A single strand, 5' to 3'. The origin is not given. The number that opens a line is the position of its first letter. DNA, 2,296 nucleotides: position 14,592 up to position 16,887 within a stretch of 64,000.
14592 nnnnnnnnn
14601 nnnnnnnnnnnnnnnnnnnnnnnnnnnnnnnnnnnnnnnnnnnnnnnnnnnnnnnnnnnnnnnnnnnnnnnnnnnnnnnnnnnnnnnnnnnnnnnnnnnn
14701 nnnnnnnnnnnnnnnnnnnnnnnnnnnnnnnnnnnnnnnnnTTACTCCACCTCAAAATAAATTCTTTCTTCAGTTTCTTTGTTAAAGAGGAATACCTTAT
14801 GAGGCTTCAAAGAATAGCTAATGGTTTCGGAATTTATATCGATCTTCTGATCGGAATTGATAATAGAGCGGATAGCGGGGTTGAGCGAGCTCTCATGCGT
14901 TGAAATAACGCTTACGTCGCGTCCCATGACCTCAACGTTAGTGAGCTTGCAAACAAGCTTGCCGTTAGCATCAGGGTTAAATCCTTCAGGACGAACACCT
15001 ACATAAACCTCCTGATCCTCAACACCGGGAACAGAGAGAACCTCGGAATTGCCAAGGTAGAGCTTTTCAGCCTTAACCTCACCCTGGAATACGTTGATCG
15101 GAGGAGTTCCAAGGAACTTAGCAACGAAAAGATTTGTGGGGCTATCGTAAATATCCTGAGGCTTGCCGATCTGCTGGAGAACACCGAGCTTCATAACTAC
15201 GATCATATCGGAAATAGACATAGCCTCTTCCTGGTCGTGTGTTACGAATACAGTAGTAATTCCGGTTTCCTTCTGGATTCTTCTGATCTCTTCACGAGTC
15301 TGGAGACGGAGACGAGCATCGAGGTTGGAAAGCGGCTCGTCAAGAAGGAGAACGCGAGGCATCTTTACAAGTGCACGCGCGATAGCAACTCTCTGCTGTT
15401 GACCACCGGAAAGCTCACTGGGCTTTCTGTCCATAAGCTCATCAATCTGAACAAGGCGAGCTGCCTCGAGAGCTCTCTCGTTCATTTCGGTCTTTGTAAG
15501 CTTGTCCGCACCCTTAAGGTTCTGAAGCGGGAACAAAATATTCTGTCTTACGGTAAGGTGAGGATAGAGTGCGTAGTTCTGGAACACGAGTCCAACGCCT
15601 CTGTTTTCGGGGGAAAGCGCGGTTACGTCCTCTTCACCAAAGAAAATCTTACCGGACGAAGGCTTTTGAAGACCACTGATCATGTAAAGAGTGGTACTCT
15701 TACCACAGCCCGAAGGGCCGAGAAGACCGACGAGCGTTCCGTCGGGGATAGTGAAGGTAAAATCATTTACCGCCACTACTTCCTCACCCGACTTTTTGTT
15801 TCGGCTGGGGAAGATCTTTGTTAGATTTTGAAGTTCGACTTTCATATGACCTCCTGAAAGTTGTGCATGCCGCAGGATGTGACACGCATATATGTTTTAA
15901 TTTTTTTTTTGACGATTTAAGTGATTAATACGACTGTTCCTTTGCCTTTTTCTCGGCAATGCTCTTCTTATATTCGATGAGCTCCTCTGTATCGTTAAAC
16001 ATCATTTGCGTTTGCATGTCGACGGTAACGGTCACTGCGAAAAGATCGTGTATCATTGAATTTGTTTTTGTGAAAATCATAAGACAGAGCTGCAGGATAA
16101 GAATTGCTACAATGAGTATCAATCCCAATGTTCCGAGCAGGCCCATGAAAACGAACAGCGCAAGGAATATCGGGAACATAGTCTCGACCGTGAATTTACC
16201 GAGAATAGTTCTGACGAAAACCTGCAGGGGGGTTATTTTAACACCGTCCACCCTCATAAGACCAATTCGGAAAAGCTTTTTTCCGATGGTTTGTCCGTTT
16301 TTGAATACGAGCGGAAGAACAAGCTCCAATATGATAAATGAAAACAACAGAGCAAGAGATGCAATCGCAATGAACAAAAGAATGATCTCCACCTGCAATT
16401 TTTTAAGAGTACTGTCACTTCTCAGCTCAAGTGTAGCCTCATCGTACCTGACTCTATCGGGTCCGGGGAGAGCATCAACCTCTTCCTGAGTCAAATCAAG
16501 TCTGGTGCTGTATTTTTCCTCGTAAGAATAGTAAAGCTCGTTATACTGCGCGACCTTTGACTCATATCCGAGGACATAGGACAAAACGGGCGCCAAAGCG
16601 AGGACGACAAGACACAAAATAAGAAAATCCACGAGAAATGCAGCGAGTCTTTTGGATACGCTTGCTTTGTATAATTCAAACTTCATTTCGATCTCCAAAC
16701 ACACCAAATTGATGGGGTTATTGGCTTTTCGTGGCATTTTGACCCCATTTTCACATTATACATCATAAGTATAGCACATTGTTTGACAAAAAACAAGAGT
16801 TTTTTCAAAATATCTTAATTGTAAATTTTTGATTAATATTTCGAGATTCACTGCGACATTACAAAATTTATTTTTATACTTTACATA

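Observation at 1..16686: Nucleases, nucleotidases and nanoRNases wrapped around a CUT1-type ABC importer: candidate extracellular nucleic-acid harvesting and import locus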

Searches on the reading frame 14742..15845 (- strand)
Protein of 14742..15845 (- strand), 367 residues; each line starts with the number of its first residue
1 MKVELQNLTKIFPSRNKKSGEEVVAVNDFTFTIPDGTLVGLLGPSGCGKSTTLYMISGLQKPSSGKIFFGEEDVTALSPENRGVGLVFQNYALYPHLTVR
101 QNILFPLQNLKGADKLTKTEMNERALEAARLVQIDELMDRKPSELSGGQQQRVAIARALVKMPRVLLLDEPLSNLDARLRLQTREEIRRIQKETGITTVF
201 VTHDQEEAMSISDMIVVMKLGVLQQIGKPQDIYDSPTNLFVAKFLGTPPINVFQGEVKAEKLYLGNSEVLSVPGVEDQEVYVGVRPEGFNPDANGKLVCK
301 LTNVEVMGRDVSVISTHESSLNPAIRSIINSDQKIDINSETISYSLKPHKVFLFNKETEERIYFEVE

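Call 8: search_protein_families(library=pfam, proteins=[window:14742-15845:-], max_evalue=0.01)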
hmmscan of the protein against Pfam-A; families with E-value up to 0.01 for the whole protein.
window:14742-15845:- (367 aa): 4 families
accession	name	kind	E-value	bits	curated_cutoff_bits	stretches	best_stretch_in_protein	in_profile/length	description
PF00005.33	ABC_tran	-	3.4e-37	128.5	25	1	27-172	2-136/137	ABC transporter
PF13304.12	AAA_21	-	6.3e-05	23.6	27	0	141-206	234-301/304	AAA domain, putative AbiEii toxin, Type IV TA system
PF17912.7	OB_MalK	-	8.6e-05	23.8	27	1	246-287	1-51/53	MalK OB fold domain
PF17850.7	CysA_C_terminal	-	0.00016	22.6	29.7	1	251-287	1-39/43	CysA C-terminal regulatory domain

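Call 10: search_protein_families(library=ncbifam, proteins=[window:14742-15845:-], max_evalue=0.01)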
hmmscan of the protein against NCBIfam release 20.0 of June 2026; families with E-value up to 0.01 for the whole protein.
window:14742-15845:- (367 aa): 188 families (the best 25 are shown)
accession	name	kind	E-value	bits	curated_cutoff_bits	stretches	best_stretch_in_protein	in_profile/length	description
NF008653.0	PRK11650.1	subfamily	1.8e-102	343.1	432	1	4-362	5-355/357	sn-glycerol-3-phosphate ABC transporter ATP-binding protein UgpC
NF040933.2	ABC_arch_GlcV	equivalog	9.2e-98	327.4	450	1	1-351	1-347/357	glucose ABC transporter ATP-binding protein GlcV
TIGR03265.1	PhnT2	equivalog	4.7e-93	312.2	457.7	1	16-333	10-328/353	putative 2-aminoethylphosphonate ABC transporter ATP-binding protein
NF006987.0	PRK09452.1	equivalog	2.1e-92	309.7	482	1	17-260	24-261/378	spermidine/putrescine ABC transporter ATP-binding protein PotA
TIGR01187.1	potA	subfamily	9.5e-90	301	355.6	1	41-288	1-251/325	polyamine ABC transporter ATP-binding protein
NF008513.0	PRK11432.1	equivalog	6.3e-86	288.4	496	1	17-356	14-349/351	ferric ABC transporter ATP-binding protein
NF008233.0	PRK11000.1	equivalog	1.1e-84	284.4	568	1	18-358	11-357/369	maltose/maltodextrin ABC transporter ATP-binding protein MalK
NF043075.1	MMSYN1_0197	equivalog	7.5e-84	281.6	550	1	18-315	10-306/341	spermidine/putrescine ABC transporter ATP-binding protein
TIGR00968.1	3a0106s01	subfamily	7.8e-79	264.5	342.75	1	18-247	8-233/237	sulfate ABC transporter ATP-binding protein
NF008105.0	PRK10851.1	equivalog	3.3e-75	253.1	502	1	17-290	9-281/362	sulfate/thiosulfate ABC transporter ATP-binding protein CysA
NF040840.2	tungstate_WtpC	equivalog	8.6e-73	245.6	440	1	25-288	15-275/347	tungstate ABC transporter ATP-binding protein WtpC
NF008621.0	PRK11607.1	equivalog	2.2e-72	243.9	613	1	5-261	22-264/377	putrescine ABC transporter ATP-binding subunit PotG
TIGR03258.1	PhnT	equivalog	2.6e-72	243.8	499.15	1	24-248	22-243/359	2-aminoethylphosphonate ABC transport system ATP-binding subunit PhnT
TIGR01186.1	proV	subfamily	4.1e-63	213.7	326.6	1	23-248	6-233/363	betaine/proline/choline family ABC transporter ATP-binding protein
NF040729.1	ABC_ATP_SaoA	equivalog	4.1e-52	177.1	360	1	2-219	1-207/248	ABC transporter ATP-binding protein SaoA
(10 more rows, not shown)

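Call 99: search_protein_families(library=padloc, proteins=[window:14742-15845:-], max_evalue=0.001)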
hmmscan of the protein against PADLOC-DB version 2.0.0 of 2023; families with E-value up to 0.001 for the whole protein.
window:14742-15845:- (367 aa): 3 families
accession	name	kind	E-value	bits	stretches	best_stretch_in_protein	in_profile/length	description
PDLC04135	mad3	-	7.5e-28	96.1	2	136-220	255-339/374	mads_3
PDLC04140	mad8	-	9.1e-11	39.8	1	24-209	15-238/314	mads_8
PDLC02980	AriA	-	1.4e-05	23.3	0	141-204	234-299/304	-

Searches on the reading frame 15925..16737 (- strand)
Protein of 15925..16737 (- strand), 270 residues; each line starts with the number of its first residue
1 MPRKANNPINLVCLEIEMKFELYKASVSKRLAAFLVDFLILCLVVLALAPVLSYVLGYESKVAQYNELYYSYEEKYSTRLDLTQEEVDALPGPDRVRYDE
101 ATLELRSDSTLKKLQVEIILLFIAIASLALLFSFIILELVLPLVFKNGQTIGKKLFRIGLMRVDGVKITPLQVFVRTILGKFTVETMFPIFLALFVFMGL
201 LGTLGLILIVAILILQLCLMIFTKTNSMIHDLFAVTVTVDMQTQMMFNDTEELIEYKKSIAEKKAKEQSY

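Call 8: search_protein_families(library=pfam, proteins=[window:15925-16737:-], max_evalue=0.01)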
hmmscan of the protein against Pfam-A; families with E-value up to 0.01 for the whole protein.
window:15925-16737:- (270 aa): 1 family
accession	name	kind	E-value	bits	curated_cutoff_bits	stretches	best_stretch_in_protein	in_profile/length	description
PF06271.18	RDD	-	1.3e-11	45.4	24.1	1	25-234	2-136/137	RDD family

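Call 10: search_protein_families(library=ncbifam, proteins=[window:15925-16737:-], max_evalue=0.01)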
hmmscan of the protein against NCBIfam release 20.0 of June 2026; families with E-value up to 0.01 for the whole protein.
window:15925-16737:- (270 aa): 0 families

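Call 99: search_protein_families(library=padloc, proteins=[window:15925-16686:-], max_evalue=0.001)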
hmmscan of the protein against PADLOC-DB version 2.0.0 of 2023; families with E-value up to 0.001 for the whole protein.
window:15925-16686:- (253 aa): 0 families
